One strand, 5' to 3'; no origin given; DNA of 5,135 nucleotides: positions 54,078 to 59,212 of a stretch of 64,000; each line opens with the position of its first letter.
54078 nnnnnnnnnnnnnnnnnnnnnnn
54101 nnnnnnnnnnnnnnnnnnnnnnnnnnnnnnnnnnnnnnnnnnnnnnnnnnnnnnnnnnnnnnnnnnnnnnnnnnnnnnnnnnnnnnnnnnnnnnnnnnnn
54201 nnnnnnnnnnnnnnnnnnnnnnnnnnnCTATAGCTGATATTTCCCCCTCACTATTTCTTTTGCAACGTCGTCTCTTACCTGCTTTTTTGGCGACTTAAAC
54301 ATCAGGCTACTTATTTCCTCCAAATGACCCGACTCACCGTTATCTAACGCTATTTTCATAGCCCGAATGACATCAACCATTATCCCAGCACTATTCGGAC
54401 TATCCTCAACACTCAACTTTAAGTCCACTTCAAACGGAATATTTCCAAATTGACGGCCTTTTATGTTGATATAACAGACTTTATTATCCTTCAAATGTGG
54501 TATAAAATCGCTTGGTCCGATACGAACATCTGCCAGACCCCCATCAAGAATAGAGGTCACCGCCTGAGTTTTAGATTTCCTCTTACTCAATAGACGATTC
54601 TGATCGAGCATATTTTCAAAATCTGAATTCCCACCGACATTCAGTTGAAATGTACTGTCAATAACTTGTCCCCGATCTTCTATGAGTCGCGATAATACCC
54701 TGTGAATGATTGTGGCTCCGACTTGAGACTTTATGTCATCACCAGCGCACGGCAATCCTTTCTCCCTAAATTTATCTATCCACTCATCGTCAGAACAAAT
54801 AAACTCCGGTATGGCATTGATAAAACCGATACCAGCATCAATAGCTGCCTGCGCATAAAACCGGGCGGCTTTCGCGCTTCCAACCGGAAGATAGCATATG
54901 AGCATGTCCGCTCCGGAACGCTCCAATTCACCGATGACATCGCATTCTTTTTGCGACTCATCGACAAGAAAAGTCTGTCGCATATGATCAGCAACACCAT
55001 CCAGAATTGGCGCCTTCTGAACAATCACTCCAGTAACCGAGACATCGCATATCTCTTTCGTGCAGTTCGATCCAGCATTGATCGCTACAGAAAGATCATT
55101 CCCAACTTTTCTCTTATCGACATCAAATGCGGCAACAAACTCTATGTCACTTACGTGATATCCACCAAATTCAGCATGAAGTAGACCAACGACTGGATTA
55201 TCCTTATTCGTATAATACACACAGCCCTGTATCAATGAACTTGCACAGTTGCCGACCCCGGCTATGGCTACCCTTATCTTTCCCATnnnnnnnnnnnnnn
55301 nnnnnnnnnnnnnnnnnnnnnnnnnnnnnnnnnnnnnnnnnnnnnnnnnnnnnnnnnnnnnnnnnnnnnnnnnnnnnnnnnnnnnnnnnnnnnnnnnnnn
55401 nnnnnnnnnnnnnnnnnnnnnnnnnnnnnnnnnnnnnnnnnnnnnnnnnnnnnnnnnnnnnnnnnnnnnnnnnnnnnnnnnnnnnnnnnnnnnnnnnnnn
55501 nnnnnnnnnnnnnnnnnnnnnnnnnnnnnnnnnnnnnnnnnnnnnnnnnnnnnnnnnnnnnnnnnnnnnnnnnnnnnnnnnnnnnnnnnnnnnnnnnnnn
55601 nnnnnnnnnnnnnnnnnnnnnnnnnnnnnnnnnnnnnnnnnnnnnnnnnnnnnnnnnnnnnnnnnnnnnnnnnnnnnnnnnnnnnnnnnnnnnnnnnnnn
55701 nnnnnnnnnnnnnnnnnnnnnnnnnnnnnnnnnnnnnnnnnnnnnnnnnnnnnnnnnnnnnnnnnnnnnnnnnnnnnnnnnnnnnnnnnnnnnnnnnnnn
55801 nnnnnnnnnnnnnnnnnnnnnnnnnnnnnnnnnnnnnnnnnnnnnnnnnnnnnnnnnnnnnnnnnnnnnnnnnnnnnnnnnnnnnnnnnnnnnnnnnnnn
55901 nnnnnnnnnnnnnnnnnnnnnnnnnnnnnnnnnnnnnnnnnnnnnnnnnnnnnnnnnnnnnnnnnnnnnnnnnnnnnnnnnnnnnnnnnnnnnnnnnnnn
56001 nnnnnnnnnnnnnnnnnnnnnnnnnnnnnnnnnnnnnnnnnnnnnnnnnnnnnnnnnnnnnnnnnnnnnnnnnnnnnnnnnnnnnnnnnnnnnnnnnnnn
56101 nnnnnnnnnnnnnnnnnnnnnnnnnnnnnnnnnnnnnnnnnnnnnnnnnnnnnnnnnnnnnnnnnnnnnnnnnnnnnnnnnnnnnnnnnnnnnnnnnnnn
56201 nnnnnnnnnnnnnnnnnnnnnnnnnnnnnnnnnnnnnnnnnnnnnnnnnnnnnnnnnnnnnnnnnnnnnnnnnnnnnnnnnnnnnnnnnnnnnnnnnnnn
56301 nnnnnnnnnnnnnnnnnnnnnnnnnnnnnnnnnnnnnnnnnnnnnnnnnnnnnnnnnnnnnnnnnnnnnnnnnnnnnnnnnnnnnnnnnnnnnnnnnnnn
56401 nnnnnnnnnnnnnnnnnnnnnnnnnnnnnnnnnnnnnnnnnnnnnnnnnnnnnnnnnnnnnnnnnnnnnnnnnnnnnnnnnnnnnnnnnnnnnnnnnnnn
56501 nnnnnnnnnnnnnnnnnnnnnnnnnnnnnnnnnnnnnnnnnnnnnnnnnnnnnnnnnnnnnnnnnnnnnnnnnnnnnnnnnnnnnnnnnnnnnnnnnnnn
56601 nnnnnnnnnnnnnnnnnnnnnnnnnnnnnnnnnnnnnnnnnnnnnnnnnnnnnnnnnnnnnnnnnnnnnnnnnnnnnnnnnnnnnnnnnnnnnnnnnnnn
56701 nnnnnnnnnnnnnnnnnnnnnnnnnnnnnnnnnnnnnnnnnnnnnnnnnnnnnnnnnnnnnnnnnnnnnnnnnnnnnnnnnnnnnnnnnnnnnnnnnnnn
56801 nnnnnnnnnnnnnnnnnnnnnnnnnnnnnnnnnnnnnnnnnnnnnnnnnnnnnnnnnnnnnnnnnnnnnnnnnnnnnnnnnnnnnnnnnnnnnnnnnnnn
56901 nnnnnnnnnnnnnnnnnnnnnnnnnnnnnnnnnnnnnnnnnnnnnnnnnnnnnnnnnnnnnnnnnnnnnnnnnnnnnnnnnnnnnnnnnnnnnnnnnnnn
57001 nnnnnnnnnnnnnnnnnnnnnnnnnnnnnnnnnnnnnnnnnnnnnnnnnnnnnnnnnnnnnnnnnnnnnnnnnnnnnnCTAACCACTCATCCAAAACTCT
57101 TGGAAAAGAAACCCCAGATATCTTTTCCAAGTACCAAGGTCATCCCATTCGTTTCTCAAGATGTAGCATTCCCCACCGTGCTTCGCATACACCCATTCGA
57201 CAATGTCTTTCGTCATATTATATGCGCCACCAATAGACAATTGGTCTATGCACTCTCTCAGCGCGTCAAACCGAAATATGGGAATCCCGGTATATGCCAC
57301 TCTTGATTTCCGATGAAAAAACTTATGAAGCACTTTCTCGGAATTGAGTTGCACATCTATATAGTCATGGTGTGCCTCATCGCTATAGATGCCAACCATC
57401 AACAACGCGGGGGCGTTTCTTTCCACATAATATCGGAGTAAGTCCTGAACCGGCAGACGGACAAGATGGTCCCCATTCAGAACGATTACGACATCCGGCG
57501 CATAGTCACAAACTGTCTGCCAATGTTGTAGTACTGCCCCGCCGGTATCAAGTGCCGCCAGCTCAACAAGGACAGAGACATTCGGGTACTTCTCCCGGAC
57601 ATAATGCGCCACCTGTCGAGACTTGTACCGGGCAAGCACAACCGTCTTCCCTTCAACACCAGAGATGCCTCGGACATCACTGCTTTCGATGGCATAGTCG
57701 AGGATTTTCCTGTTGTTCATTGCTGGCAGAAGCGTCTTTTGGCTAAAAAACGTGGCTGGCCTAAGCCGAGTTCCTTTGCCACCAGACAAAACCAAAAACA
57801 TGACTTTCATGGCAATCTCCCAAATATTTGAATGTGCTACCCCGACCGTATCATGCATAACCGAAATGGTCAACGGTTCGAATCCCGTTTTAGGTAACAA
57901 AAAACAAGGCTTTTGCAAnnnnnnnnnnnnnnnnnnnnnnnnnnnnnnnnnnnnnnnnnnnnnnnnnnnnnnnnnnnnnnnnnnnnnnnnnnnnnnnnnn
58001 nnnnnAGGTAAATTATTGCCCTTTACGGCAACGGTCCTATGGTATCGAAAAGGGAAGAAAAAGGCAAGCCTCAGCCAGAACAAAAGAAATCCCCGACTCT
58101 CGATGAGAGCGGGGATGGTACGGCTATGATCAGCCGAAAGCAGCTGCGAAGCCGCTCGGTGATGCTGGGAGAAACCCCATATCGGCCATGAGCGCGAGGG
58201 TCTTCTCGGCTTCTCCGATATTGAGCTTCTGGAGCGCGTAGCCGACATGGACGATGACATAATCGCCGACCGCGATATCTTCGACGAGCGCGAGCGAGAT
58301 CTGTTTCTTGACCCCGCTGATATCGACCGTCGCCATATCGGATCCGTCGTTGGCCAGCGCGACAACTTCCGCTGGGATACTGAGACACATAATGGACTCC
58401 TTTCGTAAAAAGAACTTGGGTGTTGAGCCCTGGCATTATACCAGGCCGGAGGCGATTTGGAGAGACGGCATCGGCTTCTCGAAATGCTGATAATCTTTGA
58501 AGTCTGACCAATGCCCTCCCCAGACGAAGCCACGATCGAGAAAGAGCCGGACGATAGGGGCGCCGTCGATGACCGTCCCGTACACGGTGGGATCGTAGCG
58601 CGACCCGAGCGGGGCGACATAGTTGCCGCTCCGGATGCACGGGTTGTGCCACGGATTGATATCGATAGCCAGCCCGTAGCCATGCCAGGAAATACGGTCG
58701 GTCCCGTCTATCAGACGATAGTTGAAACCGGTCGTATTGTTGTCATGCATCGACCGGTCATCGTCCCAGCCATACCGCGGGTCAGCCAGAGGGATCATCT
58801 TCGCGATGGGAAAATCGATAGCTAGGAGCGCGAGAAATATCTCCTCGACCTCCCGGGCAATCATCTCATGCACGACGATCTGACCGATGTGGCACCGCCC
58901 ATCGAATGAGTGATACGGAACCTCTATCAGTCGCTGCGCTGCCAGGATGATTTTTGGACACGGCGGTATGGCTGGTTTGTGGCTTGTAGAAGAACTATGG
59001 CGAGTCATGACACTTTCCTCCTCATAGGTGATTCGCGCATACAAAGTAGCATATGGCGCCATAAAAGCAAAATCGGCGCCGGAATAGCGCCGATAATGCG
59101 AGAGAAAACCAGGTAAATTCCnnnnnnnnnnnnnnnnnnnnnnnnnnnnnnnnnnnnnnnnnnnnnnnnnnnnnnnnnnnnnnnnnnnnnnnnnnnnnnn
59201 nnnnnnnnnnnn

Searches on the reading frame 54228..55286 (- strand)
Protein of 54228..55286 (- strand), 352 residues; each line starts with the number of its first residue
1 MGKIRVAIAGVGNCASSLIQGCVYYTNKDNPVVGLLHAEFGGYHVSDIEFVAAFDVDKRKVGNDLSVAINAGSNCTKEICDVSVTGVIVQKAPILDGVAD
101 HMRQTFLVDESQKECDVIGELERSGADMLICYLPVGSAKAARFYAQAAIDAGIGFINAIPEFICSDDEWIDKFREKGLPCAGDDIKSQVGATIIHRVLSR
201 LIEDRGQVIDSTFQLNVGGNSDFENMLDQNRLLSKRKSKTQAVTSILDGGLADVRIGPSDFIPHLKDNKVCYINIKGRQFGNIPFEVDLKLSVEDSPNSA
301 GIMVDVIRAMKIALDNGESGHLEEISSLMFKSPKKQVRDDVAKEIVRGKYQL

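Call 20: search_protein_families(library=pfam, proteins=[window:54228-55286:-], max_evalue=0.01)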
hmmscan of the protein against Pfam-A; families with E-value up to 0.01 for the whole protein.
window:54228-55286:- (352 aa): 2 families
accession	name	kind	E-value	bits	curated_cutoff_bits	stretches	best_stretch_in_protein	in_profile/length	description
PF01658.22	Inos-1-P_synth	-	1.7e-29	102.5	27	1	190-296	1-107/107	Myo-inositol-1-phosphate synthase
PF07994.18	NAD_binding_5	-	0.0075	16.2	25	0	142-334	206-298/321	Myo-inositol-1-phosphate synthase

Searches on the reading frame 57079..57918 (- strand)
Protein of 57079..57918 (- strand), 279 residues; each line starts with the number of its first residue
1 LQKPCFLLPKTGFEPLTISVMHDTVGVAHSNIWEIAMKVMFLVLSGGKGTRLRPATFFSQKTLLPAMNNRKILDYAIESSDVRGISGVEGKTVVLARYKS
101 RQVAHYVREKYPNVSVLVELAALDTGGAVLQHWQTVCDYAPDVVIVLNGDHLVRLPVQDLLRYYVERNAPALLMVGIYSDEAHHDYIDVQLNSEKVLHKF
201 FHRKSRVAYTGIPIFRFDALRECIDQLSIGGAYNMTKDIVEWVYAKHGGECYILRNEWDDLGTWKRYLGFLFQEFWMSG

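Call 93: search_protein_families(library=pfam, proteins=[window:57079-57918:-], max_evalue=0.00001)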
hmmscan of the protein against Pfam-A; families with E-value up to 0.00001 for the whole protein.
window:57079-57918:- (279 aa): 1 family
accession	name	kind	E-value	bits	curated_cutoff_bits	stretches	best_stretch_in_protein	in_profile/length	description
PF00483.29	NTP_transferase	-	1.1e-20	74.7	21.2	1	42-268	3-236/245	Nucleotidyl transferase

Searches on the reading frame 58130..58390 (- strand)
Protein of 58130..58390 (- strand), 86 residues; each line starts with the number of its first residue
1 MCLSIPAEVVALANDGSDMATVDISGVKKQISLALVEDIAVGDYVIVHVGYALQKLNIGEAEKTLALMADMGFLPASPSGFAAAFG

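Call 20: search_protein_families(library=pfam, proteins=[window:58130-58390:-], max_evalue=0.01)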
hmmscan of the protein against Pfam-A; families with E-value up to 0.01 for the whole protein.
window:58130-58390:- (86 aa): 1 family
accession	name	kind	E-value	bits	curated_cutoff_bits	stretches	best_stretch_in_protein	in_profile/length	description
PF01455.23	HupF_HypC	-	1.9e-25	89.2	28.5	1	1-68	1-65/65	HupF/HypC family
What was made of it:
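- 58130..58390 (-): HypC/HupF-type maturation chaperone (86 aa, N-terminal MCLSIP), separated from the structural genes by about 34 kb. PF01455, E=1.9e-25 (call 20).
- Checked: hypC at 58130-58390: PF01455, E=1.9e-25 (call 20).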

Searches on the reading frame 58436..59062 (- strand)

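Call 20: search_protein_families(library=pfam, proteins=[window:58436-59062:-], max_evalue=0.01)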
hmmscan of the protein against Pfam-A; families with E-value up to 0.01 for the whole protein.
window:58436-59062:- (208 aa): 1 family
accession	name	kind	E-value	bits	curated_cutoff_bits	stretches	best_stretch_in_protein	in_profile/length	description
PF13539.11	Peptidase_M15_4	-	5e-20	72.3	25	1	120-196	2-70/70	D-alanyl-D-alanine carboxypeptidase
